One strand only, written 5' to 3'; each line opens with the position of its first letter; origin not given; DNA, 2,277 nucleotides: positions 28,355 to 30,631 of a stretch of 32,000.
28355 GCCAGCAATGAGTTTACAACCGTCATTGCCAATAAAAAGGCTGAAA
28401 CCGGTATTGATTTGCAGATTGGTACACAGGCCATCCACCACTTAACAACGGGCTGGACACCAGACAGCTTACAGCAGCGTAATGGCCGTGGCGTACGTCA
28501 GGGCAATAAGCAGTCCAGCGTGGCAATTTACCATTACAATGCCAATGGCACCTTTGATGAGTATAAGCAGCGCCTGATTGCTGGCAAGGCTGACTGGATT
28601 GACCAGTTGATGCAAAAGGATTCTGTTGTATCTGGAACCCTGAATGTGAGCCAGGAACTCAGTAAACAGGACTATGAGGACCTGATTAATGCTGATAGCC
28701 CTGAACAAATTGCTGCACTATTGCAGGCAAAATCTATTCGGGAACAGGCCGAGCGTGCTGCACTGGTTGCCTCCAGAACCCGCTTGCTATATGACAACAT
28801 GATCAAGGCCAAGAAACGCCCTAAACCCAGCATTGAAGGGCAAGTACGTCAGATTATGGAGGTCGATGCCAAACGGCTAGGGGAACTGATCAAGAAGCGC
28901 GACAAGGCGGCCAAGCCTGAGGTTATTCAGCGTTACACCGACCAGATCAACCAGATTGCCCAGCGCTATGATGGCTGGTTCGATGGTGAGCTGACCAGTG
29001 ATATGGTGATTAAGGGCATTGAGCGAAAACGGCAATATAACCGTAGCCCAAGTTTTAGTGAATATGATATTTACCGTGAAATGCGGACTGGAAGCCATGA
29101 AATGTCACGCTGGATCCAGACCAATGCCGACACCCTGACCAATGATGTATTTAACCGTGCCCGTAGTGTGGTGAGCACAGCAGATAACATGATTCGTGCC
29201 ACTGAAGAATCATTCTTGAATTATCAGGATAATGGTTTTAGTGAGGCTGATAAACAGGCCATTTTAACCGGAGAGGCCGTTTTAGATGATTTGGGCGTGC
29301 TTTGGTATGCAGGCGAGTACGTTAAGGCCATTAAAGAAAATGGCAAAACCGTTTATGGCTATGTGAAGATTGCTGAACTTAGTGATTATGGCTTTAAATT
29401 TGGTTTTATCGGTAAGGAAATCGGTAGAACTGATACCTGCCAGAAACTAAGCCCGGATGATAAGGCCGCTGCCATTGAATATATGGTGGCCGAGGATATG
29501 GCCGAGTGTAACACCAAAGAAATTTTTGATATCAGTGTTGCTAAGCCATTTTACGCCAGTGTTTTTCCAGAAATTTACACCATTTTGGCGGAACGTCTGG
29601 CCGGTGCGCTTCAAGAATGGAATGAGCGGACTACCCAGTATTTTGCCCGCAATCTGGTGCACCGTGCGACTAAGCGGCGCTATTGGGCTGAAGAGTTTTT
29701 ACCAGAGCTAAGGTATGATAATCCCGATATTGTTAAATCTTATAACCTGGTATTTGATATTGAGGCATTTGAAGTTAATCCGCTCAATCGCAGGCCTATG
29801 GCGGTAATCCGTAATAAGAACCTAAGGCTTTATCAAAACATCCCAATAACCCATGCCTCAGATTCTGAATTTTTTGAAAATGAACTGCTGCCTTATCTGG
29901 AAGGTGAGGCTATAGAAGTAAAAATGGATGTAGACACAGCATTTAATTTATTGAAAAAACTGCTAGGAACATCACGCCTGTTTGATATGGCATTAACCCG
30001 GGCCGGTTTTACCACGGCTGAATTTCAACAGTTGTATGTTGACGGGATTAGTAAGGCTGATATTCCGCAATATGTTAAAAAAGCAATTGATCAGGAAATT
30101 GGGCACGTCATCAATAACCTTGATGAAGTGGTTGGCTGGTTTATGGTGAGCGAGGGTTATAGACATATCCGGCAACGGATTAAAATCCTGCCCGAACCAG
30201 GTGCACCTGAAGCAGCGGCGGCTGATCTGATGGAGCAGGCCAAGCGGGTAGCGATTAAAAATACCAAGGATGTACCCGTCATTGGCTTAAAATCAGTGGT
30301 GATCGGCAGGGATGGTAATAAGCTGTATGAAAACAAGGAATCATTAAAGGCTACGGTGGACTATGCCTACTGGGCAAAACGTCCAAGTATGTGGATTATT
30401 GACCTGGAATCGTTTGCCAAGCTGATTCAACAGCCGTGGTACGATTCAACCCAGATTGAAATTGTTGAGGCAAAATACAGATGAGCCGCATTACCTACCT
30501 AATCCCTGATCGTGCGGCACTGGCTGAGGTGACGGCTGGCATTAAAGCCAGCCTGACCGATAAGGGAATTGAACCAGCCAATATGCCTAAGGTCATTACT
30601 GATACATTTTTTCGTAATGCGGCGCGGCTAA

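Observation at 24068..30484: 2,138-aa MTase-helicase fusion with ~1,200 aa of unassigned sequence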

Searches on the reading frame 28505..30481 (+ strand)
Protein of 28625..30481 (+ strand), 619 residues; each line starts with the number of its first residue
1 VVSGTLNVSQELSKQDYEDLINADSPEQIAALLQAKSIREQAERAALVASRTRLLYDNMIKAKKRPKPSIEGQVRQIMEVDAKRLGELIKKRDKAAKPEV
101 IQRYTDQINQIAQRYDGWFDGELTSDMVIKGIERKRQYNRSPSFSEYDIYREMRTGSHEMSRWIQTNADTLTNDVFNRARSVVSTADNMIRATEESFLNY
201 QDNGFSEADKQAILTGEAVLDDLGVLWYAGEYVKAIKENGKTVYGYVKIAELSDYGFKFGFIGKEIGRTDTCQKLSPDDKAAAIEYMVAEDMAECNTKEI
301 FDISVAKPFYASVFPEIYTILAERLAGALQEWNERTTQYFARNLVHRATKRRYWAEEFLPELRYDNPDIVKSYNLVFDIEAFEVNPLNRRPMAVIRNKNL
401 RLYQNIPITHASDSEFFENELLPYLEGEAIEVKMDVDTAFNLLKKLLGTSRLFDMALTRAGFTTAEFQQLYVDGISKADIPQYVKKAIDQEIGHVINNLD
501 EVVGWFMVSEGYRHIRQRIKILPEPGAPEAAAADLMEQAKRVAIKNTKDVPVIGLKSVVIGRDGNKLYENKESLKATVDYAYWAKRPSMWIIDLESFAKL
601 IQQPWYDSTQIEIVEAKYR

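Call 46: predict_structure(alignment_id=A5)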
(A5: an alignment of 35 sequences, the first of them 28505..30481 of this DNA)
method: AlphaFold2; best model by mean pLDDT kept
length: 659 residues; sequences in the alignment: 35
mean_pLDDT: 84.1   pTM: 0.58
mean pLDDT of the five models: 84.1, 83.2, 82.8, 81.3, 81.3
residues with pLDDT >= 90: 360; 70-90: 194; 50-70: 58; < 50: 47
segments of 3 or more residues with pLDDT < 50: 1-20, 24-35, 37-50
pLDDT, mean of each block of 10 residues (from residue 1): 33 43 49 47 40 68 75 83 88 92 88 95 96 96 97 94 94 90 90 76 91 93 93 94 91 93 90 92 93 74 78 92 96 94 94 96 95 93 95 92 95 92 68 92 86 89 95 91 73 60 63 77 87 90 89 76 63 84 90 90 87 92 88 93 88 87
secondary structure, 60 per line:
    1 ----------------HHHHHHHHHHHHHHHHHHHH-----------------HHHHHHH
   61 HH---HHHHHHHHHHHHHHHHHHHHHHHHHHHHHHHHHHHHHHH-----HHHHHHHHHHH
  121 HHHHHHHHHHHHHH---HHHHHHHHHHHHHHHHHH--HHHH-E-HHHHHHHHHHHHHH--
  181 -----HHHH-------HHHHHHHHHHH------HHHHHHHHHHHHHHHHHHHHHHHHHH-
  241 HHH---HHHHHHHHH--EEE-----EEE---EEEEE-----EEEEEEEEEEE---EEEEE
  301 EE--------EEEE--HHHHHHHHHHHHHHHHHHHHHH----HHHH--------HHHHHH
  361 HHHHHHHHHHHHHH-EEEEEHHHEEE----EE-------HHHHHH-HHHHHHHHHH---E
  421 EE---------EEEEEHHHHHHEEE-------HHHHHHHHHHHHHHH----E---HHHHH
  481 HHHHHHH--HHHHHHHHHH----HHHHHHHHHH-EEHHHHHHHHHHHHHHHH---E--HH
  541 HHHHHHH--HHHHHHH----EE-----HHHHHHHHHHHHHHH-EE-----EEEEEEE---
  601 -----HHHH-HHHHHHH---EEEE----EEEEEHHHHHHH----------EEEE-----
elements in order: H17-36 H54-62 H66-104 H110-134 H138-155 H158-161 H165-178 H186-189 H197-207 H214-239 H247-255 E258-260 E266-268 E272-276 E282-292 E296-302 E311-314 H317-338 H343-346 H355-374 E376-380 E384-386 H400-405 H407-416 E420-422 E432-436 H437-442 E443-445 H453-467 H476-487 H490-499 H504-513 H517-532 H539-547 H550-556 H568-582 E591-597 H606-609 H611-617 E621-624 E629-633 H634-640 E651-654
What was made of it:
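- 28628..30481 (+): Residues 1521-2138: fast-evolving C-terminal module. It comprises a long-helix bundle, a small beta-barrel (~1737-1793), alpha and alpha/beta subdomains, and a conserved tail motif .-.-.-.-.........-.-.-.. AF2 pLDDT 84.1, with most blocks above 90 (call 46).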

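Call 49: fold_search(model_id=the predicted structure, library=pdb)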
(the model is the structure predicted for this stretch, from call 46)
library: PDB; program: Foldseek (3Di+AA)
matches with E <= 10: 305; with E <= 0.001: 0
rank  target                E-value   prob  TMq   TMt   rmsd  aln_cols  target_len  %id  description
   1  9r8o_C                1.8e-01  0.06  0.07  0.03  34.7       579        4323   11  Primed-state RyR1 in 0.05% POPC micelles, in complex with a nanobody and FKBP (released 2025-09-17)
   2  8rvx_B                2.2e-01  0.05  0.07  0.09  25.3       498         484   10  Cph1 phytochrome PAS-GAF-PHY Y176H mutant (released 2025-03-12)
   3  7m6a_A                2.4e-01  0.06  0.08  0.03  34.3       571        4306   11  High resolution structure of the membrane embedded skeletal muscle ryanodine receptor (released 2021-09-08)
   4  8rs0_B                3.2e-01  0.04  0.07  0.03  33.2       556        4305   12  Structure of RyR1 in detergent in primed state in complex with nanobody and FKBP (released 2024-10-09)
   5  8rs0_G                3.2e-01  0.04  0.07  0.03  33.2       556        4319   12  Structure of RyR1 in detergent in primed state in complex with nanobody and FKBP (released 2024-10-09)
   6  8rvx_A                7.0e-01  0.04  0.07  0.09  23.2       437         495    9  Cph1 phytochrome PAS-GAF-PHY Y176H mutant (released 2025-03-12)
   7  8rrt_B                8.5e-01  0.03  0.07  0.03  34.8       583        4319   10  Structure of rabbit RyR1 reconstituted into lipid liposomes in open state in complex with FKBP and Nb9657 (released 2024-10-09)
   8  4xtw_B                8.9e-01  0.14  0.07  0.14  16.3       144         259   11  Mycobacterium tuberculosis biotin ligase complexed with bisubstrate inhibitor 46 with azide in place of 2'OH (released 2015-09-02)
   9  9oxk_A                9.8e-01  0.10  0.07  0.16  30.6       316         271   12  CryoEM structure of FlaB filament from Shewanella oneidensis (released 2025-07-16)
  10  8j07_c2               1.0e+00  0.05  0.08  0.09  39.4       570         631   12  96nm repeat of human respiratory doublet microtubule and associated axonemal complexes (released 2023-07-26)
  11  4xu1_A                1.1e+00  0.12  0.05  0.11  15.6       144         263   12  Mycobacterium tuberculosis biotin ligase complexed with bisubstrate inhibitor 82 that incorporates a morpholine in pla (released 2015-09-02)
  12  8sfh_A                1.1e+00  0.04  0.09  0.06  36.2       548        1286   11  WT CRISPR-Cas12a with a 5bp R-loop (released 2024-07-03)
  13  8wmm_A                1.1e+00  0.01  0.06  0.05  38.9       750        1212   10  Structure of CbCas9-PcrIIC1 complex bound to 28-bp DNA substrate (20-nt complementary) (released 2024-06-05)
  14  4wid_A                1.1e+00  0.10  0.08  0.13  34.0       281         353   11  Crystal structure of the immediate-early 1 protein (IE1) at 2.31 angstrom (tetragonal form after crystal dehydration) (released 2014-10-29)
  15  8iyq_A                1.1e+00  0.01  0.07  0.05  40.5       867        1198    9  Structure of CbCas9 bound to 20-nucleotide complementary DNA substrate (released 2024-06-05)
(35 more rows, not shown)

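Call 51: search_protein_representatives(protein=window:28625-30481:+)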
Query: 619 residues. Proteins with E-value up to 0.001 (for the whole library): 10; up to 1e-10: 8; up to 1e-30: 1. The best 10 are listed.
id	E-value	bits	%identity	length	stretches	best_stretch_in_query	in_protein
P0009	4.4e-78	279.7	33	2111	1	2-619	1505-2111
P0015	6.2e-27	110.8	29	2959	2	166-611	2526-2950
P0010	1.1e-24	103.5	28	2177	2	2-152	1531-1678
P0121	1.3e-21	93.2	27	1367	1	2-611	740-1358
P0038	8.4e-20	87.3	21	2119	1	3-613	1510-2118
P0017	1.3e-17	80.1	27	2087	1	3-614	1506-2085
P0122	6.3e-16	74.5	49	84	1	539-619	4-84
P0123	5.2e-11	58.2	56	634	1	563-619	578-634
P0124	7.9e-09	51.0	29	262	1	389-616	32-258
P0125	9.7e-04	34.2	22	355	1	305-612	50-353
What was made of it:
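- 28628..30481 (+): Only DarB-type hits among 1.84 billion representatives (call 51).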

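Call 54: fold_search(model_id=the predicted structure, library=viral)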
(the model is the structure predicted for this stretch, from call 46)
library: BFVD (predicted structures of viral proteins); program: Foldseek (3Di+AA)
matches with E <= 10: 500; with E <= 0.001: 0
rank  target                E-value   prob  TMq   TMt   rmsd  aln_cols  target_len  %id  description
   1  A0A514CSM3            1.3e-02  0.38  0.09  0.14  21.9       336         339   15  Uncharacterized protein [Achromobacter phage Motura]
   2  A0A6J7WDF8            3.3e-02  0.13  0.09  0.08  52.8       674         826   11  Uncharacterized protein [uncultured Caudovirales phage]
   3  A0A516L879            3.3e-02  0.11  0.08  0.05  45.0       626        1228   10  (no name in the UniProt tables at hand)
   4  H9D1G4                4.7e-02  0.11  0.07  0.05  29.8       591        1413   11  Putative tail sheath [Salinivibrio phage CW02]
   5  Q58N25                6.5e-02  0.10  0.10  0.09  33.5       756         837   10  T7-like internal core protein [Prochlorococcus phage P-SSP7]
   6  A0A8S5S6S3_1          9.2e-02  0.06  0.07  0.05  37.2       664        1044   12  Uncharacterized protein [Podoviridae sp. ctsUe5]
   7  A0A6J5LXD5            9.7e-02  0.28  0.09  0.12  19.8       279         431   11  Uncharacterized protein [uncultured Caudovirales phage]
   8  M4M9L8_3              1.0e-01  0.05  0.07  0.05  41.2       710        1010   12  (no name in the UniProt tables at hand)
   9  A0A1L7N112            1.1e-01  0.23  0.08  0.17  30.4       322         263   16  Uncharacterized protein [Ralstonia phage RP12]
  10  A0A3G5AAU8            1.3e-01  0.63  0.09  0.24  21.5       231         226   14  Uncharacterized protein [Hyperionvirus sp.]
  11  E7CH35                1.6e-01  0.15  0.07  0.09  25.9       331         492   13  52K [Murine adenovirus 2]
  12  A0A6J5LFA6            1.8e-01  0.11  0.08  0.08  30.2       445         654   14  Uncharacterized protein [uncultured Caudovirales phage]
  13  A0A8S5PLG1            1.8e-01  0.06  0.09  0.06  43.6       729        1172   10  Putative mechanosensitive channel protein [Siphoviridae sp. ctRcp9]
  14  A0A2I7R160            2.0e-01  0.15  0.08  0.17  15.4       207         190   12  (no name in the UniProt tables at hand)
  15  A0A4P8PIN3            2.6e-01  0.13  0.07  0.12  31.1       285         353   12  52K [White sturgeon adenovirus 1]
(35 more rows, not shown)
